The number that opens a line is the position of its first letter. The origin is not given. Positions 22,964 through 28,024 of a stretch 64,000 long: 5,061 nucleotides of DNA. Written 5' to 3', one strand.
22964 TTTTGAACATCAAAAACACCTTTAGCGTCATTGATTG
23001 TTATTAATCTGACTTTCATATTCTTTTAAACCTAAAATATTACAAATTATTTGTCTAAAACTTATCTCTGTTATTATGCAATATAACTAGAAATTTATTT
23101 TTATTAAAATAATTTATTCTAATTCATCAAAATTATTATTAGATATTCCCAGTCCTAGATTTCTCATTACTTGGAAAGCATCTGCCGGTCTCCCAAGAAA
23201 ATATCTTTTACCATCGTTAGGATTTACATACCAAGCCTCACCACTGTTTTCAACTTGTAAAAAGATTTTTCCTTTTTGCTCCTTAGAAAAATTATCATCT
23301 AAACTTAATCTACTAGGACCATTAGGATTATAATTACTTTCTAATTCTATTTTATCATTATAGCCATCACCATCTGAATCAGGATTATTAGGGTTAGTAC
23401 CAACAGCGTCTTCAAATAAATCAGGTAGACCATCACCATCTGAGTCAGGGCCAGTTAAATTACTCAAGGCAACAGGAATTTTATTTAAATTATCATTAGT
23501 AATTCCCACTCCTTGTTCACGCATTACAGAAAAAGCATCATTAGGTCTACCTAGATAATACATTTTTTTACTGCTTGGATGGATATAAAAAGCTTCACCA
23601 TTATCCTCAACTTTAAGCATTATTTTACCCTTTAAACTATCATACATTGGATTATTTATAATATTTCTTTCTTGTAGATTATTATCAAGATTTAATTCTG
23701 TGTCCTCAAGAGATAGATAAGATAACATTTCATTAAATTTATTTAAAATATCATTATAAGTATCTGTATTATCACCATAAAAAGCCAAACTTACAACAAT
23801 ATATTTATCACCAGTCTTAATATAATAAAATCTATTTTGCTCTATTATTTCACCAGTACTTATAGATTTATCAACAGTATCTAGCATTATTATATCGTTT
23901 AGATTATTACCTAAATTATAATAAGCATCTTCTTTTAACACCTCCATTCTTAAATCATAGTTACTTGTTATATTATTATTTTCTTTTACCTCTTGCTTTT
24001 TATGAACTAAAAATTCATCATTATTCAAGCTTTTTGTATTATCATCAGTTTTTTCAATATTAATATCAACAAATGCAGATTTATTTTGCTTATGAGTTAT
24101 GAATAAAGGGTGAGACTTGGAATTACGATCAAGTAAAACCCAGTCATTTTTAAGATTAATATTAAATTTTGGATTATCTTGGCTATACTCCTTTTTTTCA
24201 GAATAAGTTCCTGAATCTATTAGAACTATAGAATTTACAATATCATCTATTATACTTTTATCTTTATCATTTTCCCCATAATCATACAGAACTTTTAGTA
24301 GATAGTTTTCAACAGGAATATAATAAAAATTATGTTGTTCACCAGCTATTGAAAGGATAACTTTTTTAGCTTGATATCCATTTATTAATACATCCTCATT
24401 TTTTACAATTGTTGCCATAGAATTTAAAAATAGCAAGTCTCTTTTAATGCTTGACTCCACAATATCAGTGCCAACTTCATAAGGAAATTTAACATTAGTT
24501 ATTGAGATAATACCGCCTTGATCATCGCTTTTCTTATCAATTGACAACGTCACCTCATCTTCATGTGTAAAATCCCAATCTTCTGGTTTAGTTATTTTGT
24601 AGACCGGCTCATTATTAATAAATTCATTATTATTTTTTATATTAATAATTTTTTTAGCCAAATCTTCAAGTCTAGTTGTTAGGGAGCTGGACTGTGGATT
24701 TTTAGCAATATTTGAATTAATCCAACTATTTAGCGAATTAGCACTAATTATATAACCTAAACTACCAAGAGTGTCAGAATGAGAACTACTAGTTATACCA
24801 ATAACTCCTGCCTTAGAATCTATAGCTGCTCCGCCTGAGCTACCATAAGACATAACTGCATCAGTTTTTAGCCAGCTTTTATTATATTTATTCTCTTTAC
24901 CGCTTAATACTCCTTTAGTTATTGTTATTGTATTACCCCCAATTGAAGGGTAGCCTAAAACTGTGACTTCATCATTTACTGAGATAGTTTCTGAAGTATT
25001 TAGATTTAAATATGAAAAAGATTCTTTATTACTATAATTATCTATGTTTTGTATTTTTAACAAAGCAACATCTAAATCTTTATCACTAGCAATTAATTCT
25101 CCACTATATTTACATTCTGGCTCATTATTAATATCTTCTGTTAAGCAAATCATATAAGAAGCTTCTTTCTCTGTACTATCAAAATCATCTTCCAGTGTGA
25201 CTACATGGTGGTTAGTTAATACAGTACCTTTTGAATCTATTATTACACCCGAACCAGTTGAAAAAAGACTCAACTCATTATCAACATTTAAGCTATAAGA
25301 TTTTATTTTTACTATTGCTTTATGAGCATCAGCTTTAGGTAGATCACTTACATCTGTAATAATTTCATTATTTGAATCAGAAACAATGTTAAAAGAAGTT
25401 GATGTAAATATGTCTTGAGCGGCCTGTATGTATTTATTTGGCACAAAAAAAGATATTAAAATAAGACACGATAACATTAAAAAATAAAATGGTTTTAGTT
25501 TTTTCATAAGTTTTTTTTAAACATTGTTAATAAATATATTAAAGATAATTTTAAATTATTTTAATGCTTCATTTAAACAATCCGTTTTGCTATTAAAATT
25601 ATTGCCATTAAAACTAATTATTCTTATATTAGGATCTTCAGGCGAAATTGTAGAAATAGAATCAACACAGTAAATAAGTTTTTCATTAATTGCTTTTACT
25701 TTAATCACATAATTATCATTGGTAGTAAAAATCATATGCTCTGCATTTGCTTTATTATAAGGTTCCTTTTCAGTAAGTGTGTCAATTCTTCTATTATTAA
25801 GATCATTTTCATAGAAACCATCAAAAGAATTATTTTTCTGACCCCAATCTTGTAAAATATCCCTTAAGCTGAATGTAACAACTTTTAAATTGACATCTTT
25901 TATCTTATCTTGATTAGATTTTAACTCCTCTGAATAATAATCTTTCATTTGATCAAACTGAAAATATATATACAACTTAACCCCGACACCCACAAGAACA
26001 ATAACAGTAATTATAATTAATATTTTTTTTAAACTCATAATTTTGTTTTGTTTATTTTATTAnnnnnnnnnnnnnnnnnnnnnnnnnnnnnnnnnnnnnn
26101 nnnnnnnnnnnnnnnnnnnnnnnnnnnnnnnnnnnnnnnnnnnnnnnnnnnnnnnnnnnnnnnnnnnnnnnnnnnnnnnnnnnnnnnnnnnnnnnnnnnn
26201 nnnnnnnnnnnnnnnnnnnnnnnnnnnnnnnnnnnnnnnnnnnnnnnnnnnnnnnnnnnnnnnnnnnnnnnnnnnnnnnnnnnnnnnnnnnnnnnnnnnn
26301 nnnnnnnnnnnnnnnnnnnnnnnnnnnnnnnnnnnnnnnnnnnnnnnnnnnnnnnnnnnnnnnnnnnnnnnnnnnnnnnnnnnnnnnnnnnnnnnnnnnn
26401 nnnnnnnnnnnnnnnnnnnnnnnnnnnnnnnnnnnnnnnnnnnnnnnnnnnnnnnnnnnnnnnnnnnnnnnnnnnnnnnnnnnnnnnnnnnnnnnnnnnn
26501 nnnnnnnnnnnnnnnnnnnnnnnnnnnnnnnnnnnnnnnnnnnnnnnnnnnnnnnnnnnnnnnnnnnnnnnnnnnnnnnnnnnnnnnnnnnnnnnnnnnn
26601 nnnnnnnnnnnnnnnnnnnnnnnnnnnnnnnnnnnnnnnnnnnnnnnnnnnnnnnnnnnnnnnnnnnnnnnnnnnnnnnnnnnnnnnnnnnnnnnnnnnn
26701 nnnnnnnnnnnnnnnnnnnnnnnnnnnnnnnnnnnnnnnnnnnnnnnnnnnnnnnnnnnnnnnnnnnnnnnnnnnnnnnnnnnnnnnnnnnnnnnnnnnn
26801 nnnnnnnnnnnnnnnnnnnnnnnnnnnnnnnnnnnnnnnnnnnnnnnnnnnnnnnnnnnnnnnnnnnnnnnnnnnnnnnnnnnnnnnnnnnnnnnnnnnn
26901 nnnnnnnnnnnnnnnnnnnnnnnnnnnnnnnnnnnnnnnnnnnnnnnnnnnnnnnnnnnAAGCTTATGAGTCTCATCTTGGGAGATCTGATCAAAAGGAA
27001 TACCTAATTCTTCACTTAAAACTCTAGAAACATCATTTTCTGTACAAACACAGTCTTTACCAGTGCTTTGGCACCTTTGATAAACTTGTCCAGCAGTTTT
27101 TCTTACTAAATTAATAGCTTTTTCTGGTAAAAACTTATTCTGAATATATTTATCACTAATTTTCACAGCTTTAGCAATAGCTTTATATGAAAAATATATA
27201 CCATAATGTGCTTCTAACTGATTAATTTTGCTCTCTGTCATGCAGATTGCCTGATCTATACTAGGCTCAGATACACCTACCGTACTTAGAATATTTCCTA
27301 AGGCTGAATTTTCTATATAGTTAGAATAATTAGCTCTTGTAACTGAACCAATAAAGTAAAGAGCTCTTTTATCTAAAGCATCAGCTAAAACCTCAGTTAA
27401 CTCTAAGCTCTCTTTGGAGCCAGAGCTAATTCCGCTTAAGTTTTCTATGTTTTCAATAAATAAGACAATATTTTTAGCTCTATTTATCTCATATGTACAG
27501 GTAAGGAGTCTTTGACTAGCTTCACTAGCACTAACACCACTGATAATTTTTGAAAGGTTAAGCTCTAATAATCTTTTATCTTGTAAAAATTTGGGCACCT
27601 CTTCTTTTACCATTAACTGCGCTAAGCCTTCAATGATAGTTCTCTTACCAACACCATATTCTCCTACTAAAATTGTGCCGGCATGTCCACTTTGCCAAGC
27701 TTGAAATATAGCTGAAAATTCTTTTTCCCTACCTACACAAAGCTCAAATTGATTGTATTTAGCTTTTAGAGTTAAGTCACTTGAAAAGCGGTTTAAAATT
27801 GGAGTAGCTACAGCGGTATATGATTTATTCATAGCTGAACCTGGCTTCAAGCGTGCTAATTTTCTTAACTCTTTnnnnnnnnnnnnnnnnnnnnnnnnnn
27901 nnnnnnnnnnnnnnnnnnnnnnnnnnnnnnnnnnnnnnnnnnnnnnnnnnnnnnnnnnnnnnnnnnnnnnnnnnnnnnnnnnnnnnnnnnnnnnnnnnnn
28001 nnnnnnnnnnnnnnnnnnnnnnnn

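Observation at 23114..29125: Four-gene operon coupling a membrane-embedded Clp/Hsp100 ATPase to a secreted trypsin-like protease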

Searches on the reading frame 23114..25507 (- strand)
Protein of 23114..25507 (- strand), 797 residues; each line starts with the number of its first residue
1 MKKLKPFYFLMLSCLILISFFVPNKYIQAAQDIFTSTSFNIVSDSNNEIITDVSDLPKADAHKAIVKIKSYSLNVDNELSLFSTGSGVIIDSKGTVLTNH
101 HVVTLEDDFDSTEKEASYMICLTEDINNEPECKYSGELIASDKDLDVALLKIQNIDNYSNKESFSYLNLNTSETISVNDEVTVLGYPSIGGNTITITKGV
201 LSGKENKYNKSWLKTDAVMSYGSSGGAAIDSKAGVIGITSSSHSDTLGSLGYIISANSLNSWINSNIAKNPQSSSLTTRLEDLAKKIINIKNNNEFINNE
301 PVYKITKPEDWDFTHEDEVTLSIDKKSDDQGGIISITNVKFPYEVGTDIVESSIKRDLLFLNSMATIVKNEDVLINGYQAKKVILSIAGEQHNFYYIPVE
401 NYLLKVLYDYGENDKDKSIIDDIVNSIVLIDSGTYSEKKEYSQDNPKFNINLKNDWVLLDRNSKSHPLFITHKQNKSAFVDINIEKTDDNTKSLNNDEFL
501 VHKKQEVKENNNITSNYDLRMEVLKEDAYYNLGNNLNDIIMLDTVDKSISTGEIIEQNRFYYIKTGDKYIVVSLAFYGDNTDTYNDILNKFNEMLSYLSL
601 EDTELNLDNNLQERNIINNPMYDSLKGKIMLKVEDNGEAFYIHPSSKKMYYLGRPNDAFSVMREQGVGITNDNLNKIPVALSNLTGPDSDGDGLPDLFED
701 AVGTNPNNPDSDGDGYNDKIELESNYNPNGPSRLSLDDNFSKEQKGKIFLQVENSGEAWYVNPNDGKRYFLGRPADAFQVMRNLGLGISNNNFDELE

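Call 3: search_protein_families(library=pfam, proteins=[window:23114-25507:-], max_evalue=0.01)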
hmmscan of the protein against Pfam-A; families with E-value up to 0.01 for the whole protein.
window:23114-25507:- (797 aa): 3 families
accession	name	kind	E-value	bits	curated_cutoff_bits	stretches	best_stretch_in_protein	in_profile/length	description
PF13365.12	Trypsin_2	-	4.7e-23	83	27.6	1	85-238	1-144/144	Trypsin-like peptidase domain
PF00089.32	Trypsin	-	4.7e-11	43.4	20.6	1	83-263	25-220/220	Trypsin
PF18884.5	TSP3_bac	-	3.5e-08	33.6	25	1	688-709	1-22/22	Bacterial TSP3 repeat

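Call 4: search_protein_families(library=ncbifam, proteins=[window:23114-25507:-], max_evalue=0.01)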
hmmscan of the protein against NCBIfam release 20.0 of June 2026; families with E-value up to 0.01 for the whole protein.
window:23114-25507:- (797 aa): 14 families
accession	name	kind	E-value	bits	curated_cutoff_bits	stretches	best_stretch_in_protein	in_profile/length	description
TIGR02037.1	degP_htrA_DO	subfamily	2.5e-20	72.8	416.2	1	82-256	59-217/434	Do family serine endopeptidase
NF047968.1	SerProtHtrA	equivalog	8.6e-16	58.2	470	1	17-269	18-259/357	serine protease HtrA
TIGR02038.1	protease_degS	equivalog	1.2e-15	57.5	422.95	1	60-246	53-222/351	outer membrane-stress sensor serine endopeptidase DegS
NF040960.1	MamE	equivalog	3.4e-15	55.7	800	1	83-275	122-302/659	magnetosome formation protease MamE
NF008147.1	PRK10898.1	equivalog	7.3e-15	55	408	1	61-242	54-218/352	outer membrane-stress sensor serine endopeptidase DegS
NF050055.1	SerProtHtrAMycob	equivalog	2e-14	53.4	800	1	82-267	226-407/502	serine protease HtrA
NF041521.1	HhoA_HhoB_HtrA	equivalog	1.2e-12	47.8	450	1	83-268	57-225/335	HhoA/HhoB/HtrA family serine endopeptidase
NF007526.1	PRK10139.1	equivalog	3.4e-11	42.5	756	1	83-255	91-248/456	serine endoprotease DegQ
NF040961.1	MamO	equivalog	4.2e-11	41.9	800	1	60-265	81-266/648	magnetosome protein MamO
NF008189.1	PRK10942.1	equivalog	1.6e-10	40.1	720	1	81-257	111-272/477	serine endoprotease DegP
NF033740.0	MarP_fam_protase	equivalog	2.4e-08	33.4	250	1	58-268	190-379/390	MarP family serine protease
NF033765.2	gliding_CglD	equivalog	2.3e-07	29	400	1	679-723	257-301/1124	adventurous gliding motility lipoprotein CglD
NF008399.0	PRK11198.1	equivalog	0.00021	21.7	134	1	486-596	27-132/149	peptidoglycan-binding protein LysM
NF047639.1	throspo3_MtsD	equivalog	0.00083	17.6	800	1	688-728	482-527/651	cell-cell cohesion protein MtsD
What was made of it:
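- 23114..25507 (-): g4: a 797-aa secreted S1 (trypsin-fold) protease with a C-terminal module made of a repeat, TSP3 repeats and a second repeat. It is part of the accessory cassette. Below all HtrA/DegP cut-offs (call 4).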

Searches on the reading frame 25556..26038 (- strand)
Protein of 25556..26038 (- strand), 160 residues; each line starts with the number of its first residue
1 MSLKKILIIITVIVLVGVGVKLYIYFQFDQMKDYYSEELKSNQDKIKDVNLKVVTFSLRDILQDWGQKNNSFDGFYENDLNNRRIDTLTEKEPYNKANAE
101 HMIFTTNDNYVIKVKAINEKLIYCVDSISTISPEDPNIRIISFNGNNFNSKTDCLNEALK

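Call 3: search_protein_families(library=pfam, proteins=[window:25556-26038:-], max_evalue=0.01)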
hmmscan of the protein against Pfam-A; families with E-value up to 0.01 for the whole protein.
window:25556-26038:- (160 aa): 0 families

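Call 4: search_protein_families(library=ncbifam, proteins=[window:25556-26038:-], max_evalue=0.01)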
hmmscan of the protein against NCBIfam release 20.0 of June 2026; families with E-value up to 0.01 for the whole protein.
window:25556-26038:- (160 aa): 0 families

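Call 36: search_protein_families(library=pfam, proteins=[window:25556-26038:-], max_evalue=1)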
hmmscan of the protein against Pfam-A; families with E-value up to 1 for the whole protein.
window:25556-26038:- (160 aa): 4 families
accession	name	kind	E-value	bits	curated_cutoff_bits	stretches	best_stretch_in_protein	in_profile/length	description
PF19033.6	Intu_longin_3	-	0.028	15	27.1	1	22-123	4-78/98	Intu longin-like domain 3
PF22852.1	SoxE_N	-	0.21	11.9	27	1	9-28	14-31/48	Sulfocyanin, N-terminal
PF22096.1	TagH_C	-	0.25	12.4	27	0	22-48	6-32/107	Teichoic acid transporter subunit TagH C-terminal domain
PF24871.1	Piezo_TM1-24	-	0.4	9.5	28.8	1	6-52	607-648/682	Piezo TM1-24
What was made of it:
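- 25556..26038 (-): g3: a 160-aa signal-anchored protein specific to this lineage, part of an accessory cassette. No Pfam or NCBIfam hit (calls 3, 4 and 36).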

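Call 64: find_homologous_proteins(query=window:25556-26038:-, max_evalue=0.001)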
Query window:25556-26038:- (160 aa): 2 proteins with E <= 0.001 among 25 candidates.
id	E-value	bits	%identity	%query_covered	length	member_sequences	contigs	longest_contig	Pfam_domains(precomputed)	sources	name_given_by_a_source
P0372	2.0e-98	345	100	100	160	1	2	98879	-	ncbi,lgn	ncbi:MAG: hypothetical protein ACLFNO_00915 [Parcubacteria group bacterium]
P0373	2.4e-63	231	76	86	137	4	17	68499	-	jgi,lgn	jgi:hypothetical protein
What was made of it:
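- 25556..26038 (-): Only itself plus one ortholog cluster in 5.8 billion proteins (call 64).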

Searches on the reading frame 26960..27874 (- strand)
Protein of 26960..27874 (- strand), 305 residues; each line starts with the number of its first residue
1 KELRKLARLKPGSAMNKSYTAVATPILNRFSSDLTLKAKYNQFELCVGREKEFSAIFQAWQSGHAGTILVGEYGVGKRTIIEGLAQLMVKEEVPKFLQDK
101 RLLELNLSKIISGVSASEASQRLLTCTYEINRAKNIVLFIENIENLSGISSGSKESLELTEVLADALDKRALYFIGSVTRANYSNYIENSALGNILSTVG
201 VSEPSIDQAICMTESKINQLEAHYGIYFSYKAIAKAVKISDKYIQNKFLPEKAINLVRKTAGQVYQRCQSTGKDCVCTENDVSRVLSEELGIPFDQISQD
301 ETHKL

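Call 16: find_related_loci(query=A2, collection=genome_contigs, flank=10000)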
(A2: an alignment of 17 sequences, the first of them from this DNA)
Query A2 (305 aa) in genome_contigs; peptide patterns used: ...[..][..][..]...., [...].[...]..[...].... (x = any residue, [..] = any of these).
559 stretches matched a pattern; 485 encode a relative of the query (tblastn E <= 1e-3); the best 80 are kept; 80 distinct loci.
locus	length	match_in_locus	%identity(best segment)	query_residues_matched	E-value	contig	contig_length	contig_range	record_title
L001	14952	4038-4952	92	1-305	0e+0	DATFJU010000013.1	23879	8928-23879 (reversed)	MAG TPA_asm: Patescibacteria group bacterium isolate SMAG_U9152 k141_274322, whole genome shotgun sequence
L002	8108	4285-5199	89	1-305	0e+0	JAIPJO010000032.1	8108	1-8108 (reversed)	MAG: Patescibacteria group bacterium isolate Tobar14m-G37 Tobar14m-C5446, whole genome shotgun sequence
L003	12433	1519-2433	69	1-305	4e-147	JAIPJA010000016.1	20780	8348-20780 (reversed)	MAG: Candidatus Paceibacterota bacterium isolate Tobar13m-G48 Tobar13m-C2767, whole genome shotgun sequence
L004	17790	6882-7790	65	3-305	1e-139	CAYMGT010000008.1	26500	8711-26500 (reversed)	MAG TPA_asm: uncultured Gammaproteobacteria bacterium isolate binchicken_co181_586 genome assembly, contig: NODE_2580_le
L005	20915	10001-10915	53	1-305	5e-110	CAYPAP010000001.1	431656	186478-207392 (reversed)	MAG TPA_asm: uncultured Gammaproteobacteria bacterium isolate SRP241326_co2_355 genome assembly, contig: NODE_7_length_4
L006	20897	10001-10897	56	4-305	5e-110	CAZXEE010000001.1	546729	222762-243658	MAG TPA_asm: uncultured Gammaproteobacteria bacterium isolate SRP192927_co4_30 genome assembly, contig: NODE_1_length_54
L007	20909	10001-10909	52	3-305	1e-109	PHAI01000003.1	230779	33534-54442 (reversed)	MAG: Candidatus Falkowbacteria bacterium HGW-Falkowbacteria-1 08E140C01_scaffold_151, whole genome shotgun sequence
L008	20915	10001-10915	53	1-305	4e-109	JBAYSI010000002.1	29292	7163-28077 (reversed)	MAG: Patescibacteria group bacterium isolate SO_2016_LW2_67 scaffold02678_LW138R_2016, whole genome shotgun sequence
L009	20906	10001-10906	55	4-305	8e-109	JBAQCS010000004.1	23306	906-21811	MAG: Patescibacteria group bacterium isolate MFD12010_ilm_asm_bin15 k127_115371, whole genome shotgun sequence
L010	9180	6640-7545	51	4-305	6e-109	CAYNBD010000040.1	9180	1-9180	MAG TPA_asm: uncultured Gammaproteobacteria bacterium isolate binchicken_co129_838 genome assembly, contig: NODE_24455_l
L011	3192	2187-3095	53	3-305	4e-111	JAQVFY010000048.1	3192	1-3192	MAG: Patescibacteria group bacterium isolate STE_17 NODE_106339_length_3192_cov_3.413703_Sandtown_E, whole genome shotgu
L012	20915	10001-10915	53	1-305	4e-108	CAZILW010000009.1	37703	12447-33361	MAG TPA_asm: uncultured Gammaproteobacteria bacterium isolate SRP241326_co1_352 genome assembly, contig: NODE_1773_lengt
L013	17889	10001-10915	52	1-305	5e-108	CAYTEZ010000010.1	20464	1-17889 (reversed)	MAG TPA_asm: uncultured Gammaproteobacteria bacterium isolate SRP170004_co1_41 genome assembly, contig: NODE_4025_length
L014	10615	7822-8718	55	4-305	6e-108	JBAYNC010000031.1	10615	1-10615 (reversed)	MAG: Patescibacteria group bacterium isolate SO_2016_LW1_55 scaffold07718_LW64-88_2016, whole genome shotgun sequence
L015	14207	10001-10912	53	2-305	2e-107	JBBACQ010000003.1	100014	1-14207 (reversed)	MAG: Patescibacteria group bacterium isolate SO_2017_LW1_52 NODE_87_length_100014_cov_1.698409_LW64-88_2017, whole genom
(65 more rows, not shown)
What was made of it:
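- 26063..28759 (-): An 898-aa membrane-anchored class-I Clp/Hsp100 paralogue ('TM-Clp'). 485 tblastn-confirmed loci in species-representative genomes (call 16).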
